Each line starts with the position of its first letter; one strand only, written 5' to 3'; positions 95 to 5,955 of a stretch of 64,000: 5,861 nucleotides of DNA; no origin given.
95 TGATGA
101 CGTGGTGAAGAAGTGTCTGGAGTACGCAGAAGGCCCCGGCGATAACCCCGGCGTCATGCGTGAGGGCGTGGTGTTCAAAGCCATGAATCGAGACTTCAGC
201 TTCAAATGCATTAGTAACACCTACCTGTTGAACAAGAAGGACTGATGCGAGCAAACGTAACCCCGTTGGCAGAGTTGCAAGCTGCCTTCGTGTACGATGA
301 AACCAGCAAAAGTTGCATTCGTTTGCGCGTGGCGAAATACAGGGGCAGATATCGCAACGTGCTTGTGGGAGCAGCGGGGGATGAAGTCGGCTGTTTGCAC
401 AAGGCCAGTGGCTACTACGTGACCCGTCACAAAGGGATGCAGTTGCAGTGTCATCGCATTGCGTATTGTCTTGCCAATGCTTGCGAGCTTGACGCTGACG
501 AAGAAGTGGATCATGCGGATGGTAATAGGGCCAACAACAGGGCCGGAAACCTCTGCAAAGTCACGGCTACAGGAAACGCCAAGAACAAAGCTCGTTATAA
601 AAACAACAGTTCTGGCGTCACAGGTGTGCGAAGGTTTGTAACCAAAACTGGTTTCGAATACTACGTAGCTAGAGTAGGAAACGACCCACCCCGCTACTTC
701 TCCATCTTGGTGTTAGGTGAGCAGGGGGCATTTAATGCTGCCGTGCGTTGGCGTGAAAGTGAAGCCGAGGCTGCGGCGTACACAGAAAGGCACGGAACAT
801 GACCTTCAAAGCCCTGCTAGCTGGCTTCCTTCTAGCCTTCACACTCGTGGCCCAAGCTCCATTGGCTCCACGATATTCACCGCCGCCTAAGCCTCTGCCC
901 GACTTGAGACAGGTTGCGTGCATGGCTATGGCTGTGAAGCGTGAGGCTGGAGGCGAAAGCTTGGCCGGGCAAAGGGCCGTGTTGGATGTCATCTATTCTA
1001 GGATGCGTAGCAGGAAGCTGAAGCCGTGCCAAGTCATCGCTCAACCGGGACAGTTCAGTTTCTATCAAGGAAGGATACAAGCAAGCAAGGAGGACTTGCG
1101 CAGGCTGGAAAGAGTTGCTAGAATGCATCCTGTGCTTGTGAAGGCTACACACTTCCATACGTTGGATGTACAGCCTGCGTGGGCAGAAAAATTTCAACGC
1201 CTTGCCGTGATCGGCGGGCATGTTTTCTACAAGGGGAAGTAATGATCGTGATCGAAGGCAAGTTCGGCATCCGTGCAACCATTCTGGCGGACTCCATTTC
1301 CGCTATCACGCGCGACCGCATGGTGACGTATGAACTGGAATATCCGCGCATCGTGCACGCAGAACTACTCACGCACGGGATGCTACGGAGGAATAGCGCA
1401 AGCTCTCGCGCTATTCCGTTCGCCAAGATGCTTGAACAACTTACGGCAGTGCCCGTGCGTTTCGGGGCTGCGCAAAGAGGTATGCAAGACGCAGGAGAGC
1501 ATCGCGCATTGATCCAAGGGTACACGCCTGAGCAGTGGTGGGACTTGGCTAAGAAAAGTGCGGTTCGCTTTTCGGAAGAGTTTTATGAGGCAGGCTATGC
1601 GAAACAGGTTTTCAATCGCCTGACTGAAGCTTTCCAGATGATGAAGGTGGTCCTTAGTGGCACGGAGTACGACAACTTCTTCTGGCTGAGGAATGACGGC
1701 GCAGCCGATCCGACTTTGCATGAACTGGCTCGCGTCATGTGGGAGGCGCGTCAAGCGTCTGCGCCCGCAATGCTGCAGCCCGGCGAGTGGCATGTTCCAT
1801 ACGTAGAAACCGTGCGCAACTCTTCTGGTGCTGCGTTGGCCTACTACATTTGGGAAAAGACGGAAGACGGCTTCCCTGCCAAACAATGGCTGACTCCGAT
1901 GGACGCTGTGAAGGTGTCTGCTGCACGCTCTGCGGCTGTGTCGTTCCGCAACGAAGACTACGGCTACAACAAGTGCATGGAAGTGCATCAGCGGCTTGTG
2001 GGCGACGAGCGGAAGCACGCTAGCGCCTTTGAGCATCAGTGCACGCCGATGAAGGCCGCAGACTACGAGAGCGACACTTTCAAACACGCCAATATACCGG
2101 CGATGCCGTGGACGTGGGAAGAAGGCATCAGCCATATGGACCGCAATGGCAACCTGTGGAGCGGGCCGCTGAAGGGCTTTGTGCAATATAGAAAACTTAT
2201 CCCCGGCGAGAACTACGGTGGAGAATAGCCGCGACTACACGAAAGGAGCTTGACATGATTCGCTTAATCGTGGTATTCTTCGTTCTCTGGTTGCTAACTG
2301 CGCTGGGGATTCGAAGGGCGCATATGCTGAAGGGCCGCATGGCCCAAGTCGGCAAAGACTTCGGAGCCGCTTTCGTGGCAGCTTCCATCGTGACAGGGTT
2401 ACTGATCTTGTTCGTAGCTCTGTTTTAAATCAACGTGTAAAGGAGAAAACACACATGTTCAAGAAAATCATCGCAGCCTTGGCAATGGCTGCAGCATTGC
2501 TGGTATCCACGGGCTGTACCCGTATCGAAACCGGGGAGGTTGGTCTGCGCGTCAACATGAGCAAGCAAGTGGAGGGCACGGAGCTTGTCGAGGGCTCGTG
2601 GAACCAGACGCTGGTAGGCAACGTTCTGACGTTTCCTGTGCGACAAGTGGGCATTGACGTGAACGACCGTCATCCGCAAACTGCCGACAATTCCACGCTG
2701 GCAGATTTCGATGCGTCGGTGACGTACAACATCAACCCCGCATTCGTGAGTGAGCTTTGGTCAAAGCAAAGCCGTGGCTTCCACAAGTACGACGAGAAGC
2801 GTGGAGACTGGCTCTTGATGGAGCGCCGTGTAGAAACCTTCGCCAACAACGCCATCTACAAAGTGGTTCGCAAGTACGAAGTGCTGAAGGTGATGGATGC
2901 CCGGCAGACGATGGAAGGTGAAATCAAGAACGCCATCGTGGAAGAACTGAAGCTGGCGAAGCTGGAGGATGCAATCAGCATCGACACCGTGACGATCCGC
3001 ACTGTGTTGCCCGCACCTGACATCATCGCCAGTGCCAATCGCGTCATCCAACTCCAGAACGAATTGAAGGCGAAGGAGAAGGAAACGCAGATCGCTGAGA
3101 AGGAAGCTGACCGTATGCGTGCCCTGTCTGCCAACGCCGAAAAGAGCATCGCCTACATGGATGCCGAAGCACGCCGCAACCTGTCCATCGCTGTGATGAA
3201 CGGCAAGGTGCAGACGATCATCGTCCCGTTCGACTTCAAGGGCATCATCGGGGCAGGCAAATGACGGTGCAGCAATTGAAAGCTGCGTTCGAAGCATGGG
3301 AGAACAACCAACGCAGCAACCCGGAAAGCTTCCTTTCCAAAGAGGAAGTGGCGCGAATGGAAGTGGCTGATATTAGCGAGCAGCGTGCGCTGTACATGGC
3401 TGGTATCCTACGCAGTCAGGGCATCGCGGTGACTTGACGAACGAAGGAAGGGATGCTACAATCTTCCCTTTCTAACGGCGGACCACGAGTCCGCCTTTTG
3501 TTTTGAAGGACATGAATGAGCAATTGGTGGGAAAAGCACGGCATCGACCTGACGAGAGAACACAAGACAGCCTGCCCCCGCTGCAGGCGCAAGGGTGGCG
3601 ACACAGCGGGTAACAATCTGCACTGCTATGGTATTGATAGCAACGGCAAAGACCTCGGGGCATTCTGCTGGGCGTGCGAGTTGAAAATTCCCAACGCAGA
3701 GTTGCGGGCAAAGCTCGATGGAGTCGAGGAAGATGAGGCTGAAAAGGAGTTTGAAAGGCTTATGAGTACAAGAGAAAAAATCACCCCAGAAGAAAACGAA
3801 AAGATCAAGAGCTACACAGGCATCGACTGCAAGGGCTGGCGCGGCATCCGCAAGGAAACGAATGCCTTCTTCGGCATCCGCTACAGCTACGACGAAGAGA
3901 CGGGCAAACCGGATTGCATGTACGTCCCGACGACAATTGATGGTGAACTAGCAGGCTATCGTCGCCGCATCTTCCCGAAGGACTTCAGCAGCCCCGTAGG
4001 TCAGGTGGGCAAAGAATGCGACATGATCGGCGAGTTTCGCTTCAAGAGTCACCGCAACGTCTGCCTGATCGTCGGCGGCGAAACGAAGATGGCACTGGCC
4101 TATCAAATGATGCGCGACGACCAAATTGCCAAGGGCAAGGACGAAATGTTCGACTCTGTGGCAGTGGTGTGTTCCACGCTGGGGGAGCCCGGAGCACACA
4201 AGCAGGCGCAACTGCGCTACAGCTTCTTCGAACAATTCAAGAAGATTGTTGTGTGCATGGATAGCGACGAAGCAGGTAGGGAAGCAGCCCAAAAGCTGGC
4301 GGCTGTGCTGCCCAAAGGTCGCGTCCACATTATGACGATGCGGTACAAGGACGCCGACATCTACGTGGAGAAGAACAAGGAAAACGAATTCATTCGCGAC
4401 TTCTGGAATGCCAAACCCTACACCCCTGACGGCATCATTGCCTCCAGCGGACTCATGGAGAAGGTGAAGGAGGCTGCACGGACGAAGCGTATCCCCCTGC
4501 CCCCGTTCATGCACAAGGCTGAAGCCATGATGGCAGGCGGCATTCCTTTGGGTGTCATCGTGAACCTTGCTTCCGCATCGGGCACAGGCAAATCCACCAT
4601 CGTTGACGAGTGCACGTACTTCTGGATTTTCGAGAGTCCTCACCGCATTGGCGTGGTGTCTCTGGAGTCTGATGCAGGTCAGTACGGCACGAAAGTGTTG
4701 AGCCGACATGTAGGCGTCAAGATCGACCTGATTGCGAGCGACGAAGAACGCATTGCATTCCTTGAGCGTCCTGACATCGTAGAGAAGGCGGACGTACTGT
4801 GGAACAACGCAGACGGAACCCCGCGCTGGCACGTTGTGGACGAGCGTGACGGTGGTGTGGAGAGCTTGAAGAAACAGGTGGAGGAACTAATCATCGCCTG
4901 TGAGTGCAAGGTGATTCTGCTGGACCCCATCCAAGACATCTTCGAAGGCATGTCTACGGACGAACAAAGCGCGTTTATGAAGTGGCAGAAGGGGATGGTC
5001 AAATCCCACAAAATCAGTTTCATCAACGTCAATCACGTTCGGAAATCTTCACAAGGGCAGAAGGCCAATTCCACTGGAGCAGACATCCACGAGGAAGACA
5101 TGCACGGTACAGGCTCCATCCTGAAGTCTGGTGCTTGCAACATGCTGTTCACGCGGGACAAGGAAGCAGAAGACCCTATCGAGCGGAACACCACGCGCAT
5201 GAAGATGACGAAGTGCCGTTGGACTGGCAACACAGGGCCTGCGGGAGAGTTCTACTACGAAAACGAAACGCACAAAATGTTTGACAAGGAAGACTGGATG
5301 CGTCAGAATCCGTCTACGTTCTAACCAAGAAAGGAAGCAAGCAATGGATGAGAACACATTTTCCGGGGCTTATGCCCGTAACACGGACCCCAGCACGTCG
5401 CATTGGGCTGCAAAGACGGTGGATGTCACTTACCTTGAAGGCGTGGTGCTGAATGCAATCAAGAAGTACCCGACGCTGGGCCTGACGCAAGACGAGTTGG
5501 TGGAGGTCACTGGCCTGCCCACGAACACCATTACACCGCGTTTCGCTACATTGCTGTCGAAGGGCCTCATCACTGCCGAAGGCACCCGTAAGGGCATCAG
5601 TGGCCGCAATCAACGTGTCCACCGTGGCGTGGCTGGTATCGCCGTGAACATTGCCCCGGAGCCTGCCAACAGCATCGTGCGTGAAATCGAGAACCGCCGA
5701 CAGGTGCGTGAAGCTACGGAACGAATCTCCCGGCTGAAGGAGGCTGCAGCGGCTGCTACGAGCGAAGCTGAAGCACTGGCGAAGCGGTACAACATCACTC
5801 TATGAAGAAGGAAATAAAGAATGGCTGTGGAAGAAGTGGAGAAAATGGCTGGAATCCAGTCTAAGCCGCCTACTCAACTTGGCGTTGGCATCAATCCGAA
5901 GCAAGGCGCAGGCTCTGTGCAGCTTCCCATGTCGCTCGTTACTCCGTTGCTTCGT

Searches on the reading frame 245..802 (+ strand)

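Call 56: search_protein_families(library=pfam, proteins=[window:245-802:+], max_evalue=0.01)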
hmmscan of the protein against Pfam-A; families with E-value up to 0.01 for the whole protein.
window:245-802:+ (185 aa): 1 family
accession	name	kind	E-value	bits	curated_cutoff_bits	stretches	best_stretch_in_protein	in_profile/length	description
PF13392.12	HNH_3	-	1.5e-08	34.5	24.8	1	70-112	4-45/46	HNH endonuclease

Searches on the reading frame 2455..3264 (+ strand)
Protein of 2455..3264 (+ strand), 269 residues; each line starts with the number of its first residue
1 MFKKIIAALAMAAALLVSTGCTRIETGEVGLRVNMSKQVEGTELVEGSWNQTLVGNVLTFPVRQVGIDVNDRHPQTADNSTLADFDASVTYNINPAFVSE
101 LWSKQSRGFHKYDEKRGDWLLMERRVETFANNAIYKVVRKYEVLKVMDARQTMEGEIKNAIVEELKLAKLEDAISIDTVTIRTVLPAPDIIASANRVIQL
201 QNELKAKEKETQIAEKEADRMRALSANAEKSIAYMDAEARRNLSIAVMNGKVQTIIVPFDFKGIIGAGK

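Call 56: search_protein_families(library=pfam, proteins=[window:2455-3264:+], max_evalue=0.01)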
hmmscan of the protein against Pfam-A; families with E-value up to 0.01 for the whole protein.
window:2455-3264:+ (269 aa): 1 family
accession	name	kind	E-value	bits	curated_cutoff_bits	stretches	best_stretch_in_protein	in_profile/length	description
PF01145.31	Band_7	-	8.2e-15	55.7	23.6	1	23-217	2-175/176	SPFH domain / Band 7 family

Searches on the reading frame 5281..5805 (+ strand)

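Call 56: search_protein_families(library=pfam, proteins=[window:5281-5805:+], max_evalue=0.01)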
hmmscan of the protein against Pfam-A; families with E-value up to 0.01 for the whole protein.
window:5281-5805:+ (174 aa): 3 families
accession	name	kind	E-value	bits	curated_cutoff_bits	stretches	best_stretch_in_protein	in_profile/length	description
PF12802.13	MarR_2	-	0.00093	19.8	27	1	48-101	2-54/61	MarR family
PF04182.18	B-block_TFIIIC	-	0.005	17.3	22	1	60-102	11-53/73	B-block binding subunit of TFIIIC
PF13412.12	HTH_24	-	0.0054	16.7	21.9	0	67-98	17-48/48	Winged helix-turn-helix DNA-binding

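Call 84: search_protein_families(library=phrogs, proteins=[window:5281-5805:+], max_evalue=0.001)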
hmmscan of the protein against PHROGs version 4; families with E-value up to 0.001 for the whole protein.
window:5281-5805:+ (174 aa): 2 families
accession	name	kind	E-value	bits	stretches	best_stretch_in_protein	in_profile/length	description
phrog_1123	-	unknown function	2.2e-11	44.6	1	27-118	5-98/112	-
phrog_18663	-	unknown function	5.2e-05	24.6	1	30-110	8-89/113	-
